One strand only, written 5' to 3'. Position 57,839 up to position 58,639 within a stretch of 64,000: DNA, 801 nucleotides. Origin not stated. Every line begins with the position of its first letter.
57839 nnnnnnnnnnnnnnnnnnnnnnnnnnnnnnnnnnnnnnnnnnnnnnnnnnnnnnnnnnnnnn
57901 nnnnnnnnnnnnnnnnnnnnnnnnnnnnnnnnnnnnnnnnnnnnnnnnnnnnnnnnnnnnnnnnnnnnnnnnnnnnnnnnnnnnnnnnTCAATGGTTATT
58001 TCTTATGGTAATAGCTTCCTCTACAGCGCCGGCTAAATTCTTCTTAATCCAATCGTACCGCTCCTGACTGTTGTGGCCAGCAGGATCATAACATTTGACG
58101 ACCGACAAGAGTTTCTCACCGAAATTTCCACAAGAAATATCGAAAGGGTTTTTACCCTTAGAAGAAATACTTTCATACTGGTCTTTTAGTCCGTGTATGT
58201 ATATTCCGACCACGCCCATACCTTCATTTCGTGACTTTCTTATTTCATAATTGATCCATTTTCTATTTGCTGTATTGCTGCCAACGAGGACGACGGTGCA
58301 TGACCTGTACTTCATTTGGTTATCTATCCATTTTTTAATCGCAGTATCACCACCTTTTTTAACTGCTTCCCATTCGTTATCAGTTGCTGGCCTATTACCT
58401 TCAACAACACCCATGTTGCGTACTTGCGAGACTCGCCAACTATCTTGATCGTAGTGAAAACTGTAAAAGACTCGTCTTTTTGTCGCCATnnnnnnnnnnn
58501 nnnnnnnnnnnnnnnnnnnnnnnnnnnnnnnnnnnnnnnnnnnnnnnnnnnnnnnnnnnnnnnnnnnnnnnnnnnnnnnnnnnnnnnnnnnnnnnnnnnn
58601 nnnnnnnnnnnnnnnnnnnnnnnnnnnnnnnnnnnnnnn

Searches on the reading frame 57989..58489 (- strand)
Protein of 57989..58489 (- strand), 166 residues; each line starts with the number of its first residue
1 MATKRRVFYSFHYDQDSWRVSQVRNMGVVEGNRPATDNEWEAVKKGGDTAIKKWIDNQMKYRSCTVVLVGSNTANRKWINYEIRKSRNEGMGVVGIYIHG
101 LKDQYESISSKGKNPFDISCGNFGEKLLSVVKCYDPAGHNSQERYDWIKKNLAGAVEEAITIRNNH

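Call 3: search_protein_families(library=pfam, proteins=[window:57989-58489:-], max_evalue=0.1)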
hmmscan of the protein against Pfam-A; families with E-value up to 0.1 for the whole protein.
window:57989-58489:- (166 aa): 2 families
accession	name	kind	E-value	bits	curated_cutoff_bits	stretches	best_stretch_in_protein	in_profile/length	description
PF08937.16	ThsB_TIR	-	2e-28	99.2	21.2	1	8-102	1-99/100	Thoeris protein ThsB, TIR-like domain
PF13676.11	TIR_2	-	0.044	14.7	28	1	45-99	35-92/122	TIR domain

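Call 4: search_protein_families(library=padloc, proteins=[window:57989-58489:-], max_evalue=0.1)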
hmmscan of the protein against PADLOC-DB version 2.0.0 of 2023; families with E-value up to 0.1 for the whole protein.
window:57989-58489:- (166 aa): 5 families
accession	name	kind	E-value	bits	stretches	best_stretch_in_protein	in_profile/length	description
PDLC00433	ThsB1|ThsB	-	1e-69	231.8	1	4-165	2-163/164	TIR-like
PDLC04688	PDC-M50B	-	3.4e-64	213.9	1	4-164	2-160/162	-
PDLC00431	ThsB1|ThsB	-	1.5e-60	202.2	1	4-164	2-161/162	TIR-like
PDLC00418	ThsB1|ThsB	-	8.8e-11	39.9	1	2-103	2-105/155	TIR-like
PDLC00429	ThsB1|ThsB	-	0.00044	18.3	1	48-105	51-109/167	TIR-like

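Call 5: search_protein_families(library=ncbifam, proteins=[window:57989-58489:-], max_evalue=0.1)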
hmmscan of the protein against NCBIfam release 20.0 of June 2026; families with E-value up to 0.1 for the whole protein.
window:57989-58489:- (166 aa): 0 families

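Call 46: find_homologous_proteins(query=window:57989-58489:-, max_evalue=1e-10)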
Query window:57989-58489:- (166 aa): 5173 proteins with E <= 1e-10 among 5202 candidates; the best 120 are listed.
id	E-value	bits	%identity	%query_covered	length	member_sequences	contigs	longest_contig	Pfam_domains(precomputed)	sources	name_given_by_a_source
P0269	1.6e-109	381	100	100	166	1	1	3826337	PF08937.17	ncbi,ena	-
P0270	5.6e-79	282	76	99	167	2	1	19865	PF08937.17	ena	-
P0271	1.7e-74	267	70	100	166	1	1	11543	PF08937.17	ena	-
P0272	2.5e-74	267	71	98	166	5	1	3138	PF08937.17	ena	-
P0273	3.0e-74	266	72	98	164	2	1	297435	PF08937.17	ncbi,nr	ncbi:MAG: TIR domain-containing protein [Bacteroidota bacterium]|nr:TIR domain-containing protein [B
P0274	4.0e-74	266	72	98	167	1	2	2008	PF08937.17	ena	-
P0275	9.4e-74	265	73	98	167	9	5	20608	PF08937.17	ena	-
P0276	7.3e-73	262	91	80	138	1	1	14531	PF08937.17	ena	-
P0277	1.0e-72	261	70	97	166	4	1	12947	PF08937.17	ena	-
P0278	1.1e-72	261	70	99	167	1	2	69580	PF08937.17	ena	-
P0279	1.2e-72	261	73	99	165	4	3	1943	PF08937.17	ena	-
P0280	1.3e-72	261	71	98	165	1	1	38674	PF08937.17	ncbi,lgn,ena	-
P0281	1.4e-72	261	72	99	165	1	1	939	PF08937.17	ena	-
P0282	1.4e-72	261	72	97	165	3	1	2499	PF08937.17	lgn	-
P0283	2.7e-72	260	70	98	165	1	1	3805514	PF08937.17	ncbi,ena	-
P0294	1.5e-71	258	70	98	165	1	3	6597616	PF08937.17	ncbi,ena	-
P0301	2.8e-71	257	72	97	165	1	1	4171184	PF08937.17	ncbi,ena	-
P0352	4.1e-70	253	68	98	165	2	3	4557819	PF08937.17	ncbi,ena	-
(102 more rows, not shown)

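Call 47: find_encoding_contigs(protein=P0273, flank=4000, max_places=3)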
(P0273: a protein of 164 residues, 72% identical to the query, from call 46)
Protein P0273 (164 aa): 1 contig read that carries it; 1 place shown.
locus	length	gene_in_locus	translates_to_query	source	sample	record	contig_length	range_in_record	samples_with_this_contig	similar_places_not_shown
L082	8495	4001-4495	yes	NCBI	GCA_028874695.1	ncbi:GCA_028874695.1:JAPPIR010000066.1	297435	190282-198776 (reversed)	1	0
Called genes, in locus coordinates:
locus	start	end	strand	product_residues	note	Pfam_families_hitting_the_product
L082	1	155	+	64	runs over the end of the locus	-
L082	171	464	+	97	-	PF12762:DDE_Tnp_IS1595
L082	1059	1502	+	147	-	-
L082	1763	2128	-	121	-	-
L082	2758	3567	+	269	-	PF05066:HARE-HTH, PF04471:Mrr_cat, PF22722:NA-iREase1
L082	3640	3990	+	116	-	-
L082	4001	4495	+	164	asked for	PF08937:ThsB_TIR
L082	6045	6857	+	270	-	-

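Call 48: find_encoding_contigs(protein=P0294, flank=4000, max_places=3)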
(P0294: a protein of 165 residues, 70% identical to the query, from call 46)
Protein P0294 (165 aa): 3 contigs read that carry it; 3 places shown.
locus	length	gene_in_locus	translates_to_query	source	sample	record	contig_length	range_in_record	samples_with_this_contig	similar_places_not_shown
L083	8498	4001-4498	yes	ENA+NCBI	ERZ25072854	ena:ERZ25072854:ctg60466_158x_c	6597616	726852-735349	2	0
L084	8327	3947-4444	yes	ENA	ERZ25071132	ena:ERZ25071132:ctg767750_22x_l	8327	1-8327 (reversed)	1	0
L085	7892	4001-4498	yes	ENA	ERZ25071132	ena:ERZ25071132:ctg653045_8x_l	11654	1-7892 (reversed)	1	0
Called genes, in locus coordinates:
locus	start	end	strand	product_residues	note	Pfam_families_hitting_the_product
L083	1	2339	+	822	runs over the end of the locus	PF12161:HsdM_N, PF02384:N6_Mtase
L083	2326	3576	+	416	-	PF01420:Methylase_S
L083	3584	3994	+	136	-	-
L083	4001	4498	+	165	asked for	PF08937:ThsB_TIR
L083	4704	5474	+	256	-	PF08861:DUF1828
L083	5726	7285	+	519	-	PF11398:DUF2813 (faint), PF13476:AAA_23 (faint), PF13304:AAA_21, PF13175:AAA_15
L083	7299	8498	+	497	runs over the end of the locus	PF13271:DUF4062, PF13749:HATPase_c_4, PF21247:Fic-like_C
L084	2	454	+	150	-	?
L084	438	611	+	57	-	PF02384:N6_Mtase (weak)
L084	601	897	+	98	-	PF02384:N6_Mtase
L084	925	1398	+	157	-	-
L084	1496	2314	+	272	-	-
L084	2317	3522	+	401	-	PF01420:Methylase_S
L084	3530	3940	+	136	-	-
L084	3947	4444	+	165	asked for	PF08937:ThsB_TIR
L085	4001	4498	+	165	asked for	PF08937:ThsB_TIR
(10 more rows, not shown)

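Call 49: find_encoding_contigs(protein=P0301, flank=4000, max_places=3)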
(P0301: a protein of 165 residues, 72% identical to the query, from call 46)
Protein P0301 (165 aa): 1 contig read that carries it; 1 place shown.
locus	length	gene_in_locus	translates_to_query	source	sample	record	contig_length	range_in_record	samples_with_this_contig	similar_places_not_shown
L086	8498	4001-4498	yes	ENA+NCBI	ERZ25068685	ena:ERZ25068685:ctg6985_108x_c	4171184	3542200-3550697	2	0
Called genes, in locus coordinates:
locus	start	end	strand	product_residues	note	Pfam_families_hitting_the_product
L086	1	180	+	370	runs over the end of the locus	PF14486:DUF4432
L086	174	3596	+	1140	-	PF00176:SNF2-rel_dom, PF00270:DEAD, PF04851:ResIII, PF00271:Helicase_C, PF13020:NOV_C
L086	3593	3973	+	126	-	-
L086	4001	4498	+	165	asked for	PF08937:ThsB_TIR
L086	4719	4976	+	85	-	PF22513:FitA-like_RHH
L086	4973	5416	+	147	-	PF01850:PIN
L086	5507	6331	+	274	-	PF06634:DUF1156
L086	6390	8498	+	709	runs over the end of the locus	-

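Call 50: find_encoding_contigs(protein=P0352, flank=4000, max_places=3)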
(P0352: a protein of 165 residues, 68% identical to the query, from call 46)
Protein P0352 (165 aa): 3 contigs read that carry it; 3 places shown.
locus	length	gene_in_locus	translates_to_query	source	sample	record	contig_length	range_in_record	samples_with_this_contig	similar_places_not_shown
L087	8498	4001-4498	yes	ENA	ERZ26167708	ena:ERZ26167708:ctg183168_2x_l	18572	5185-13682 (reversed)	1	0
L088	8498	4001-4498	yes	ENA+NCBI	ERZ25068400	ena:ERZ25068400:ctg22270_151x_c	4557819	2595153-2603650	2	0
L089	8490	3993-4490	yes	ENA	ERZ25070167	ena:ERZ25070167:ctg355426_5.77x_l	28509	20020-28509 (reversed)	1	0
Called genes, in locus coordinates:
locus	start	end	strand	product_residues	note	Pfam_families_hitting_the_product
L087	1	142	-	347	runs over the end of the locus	-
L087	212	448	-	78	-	-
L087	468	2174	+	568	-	PF02384:N6_Mtase (weak), PF20473:MmeI_Mtase (weak), PF07669:Eco57I (weak)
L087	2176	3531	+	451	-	PF20466:MmeI_TRD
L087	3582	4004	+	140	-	-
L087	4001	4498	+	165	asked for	PF08937:ThsB_TIR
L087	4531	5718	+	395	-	PF02463:SMC_N (weak), PF11398:DUF2813 (faint), PF13175:AAA_15, PF13476:AAA_23 (weak), PF13304:AAA_21, PF13175:AAA_15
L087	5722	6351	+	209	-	PF14103:DUF4276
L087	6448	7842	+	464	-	PF07693:KAP_NTPase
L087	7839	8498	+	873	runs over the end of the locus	PF05729:NACHT (faint), PF23598:LRR_14, PF13855:LRR_8 (faint), PF23952:LRR_EndoS (faint), PF25019:LRR_R13L1-DRL21 (faint), PF12799:LRR_4 (weak), PF23598:LRR_14, PF12799:LRR_4 (weak)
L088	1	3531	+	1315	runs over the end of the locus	PF02384:N6_Mtase (weak), PF20473:MmeI_Mtase (weak), PF07669:Eco57I, PF20473:MmeI_Mtase, PF20466:MmeI_TRD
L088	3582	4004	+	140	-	-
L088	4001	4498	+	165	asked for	PF08937:ThsB_TIR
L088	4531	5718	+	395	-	PF02463:SMC_N (weak), PF11398:DUF2813 (faint), PF13175:AAA_15, PF13476:AAA_23 (weak), PF13304:AAA_21, PF13175:AAA_15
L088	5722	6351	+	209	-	PF14103:DUF4276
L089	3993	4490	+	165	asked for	PF08937:ThsB_TIR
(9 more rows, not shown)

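Call 85: find_encoding_contigs(protein=P0269, flank=6000, max_places=2)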
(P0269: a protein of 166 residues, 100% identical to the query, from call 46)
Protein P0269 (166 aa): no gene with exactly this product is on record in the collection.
